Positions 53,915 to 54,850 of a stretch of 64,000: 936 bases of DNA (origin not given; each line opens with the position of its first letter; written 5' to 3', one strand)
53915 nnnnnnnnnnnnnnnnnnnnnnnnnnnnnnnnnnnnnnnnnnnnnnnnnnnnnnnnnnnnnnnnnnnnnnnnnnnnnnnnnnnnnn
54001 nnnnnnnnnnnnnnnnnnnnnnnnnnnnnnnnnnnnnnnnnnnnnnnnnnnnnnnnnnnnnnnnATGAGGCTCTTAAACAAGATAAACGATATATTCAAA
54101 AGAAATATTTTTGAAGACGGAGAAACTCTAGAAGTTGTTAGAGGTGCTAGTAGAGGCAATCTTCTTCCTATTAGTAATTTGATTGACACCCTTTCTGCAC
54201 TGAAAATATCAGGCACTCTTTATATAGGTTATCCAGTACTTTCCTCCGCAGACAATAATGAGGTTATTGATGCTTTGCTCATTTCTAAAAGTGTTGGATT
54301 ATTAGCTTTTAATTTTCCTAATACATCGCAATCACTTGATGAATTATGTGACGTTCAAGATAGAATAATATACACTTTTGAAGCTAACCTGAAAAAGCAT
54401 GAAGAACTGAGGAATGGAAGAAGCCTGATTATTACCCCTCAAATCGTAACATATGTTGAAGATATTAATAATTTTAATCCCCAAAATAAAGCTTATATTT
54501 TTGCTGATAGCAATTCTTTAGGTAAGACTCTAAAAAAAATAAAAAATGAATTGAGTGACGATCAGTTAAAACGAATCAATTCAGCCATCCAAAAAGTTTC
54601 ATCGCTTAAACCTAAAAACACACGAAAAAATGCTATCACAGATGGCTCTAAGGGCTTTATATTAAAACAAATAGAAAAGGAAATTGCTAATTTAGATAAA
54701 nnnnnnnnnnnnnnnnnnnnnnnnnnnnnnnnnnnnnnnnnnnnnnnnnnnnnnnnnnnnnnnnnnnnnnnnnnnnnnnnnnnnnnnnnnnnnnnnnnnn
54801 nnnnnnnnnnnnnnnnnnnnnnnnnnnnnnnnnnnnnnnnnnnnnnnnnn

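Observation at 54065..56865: Translationally coupled SF1 helicase + DUF2290-like two-gene cassette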

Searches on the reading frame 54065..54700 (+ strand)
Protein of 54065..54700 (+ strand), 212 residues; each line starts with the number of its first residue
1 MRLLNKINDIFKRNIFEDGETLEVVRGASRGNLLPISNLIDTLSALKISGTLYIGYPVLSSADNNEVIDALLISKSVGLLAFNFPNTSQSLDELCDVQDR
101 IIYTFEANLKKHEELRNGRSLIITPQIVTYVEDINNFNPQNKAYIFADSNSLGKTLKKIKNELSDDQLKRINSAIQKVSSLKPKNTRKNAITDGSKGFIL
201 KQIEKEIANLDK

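Call 29: search_protein_families(library=pfam, proteins=[window:54065-54700:+], max_evalue=0.1)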
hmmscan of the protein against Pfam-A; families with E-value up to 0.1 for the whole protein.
window:54065-54700:+ (212 aa): 0 families

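Call 56: search_protein_families(library=pfam, max_evalue=10, proteins=[window:54065-54679:+])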
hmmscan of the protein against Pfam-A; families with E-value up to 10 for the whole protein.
seq(205 aa): 1 family
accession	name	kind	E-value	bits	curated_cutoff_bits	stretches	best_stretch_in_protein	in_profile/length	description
PF23353.1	BBS2_hp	-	0.16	12.5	27.7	0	61-116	28-83/98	BBS2 hairpin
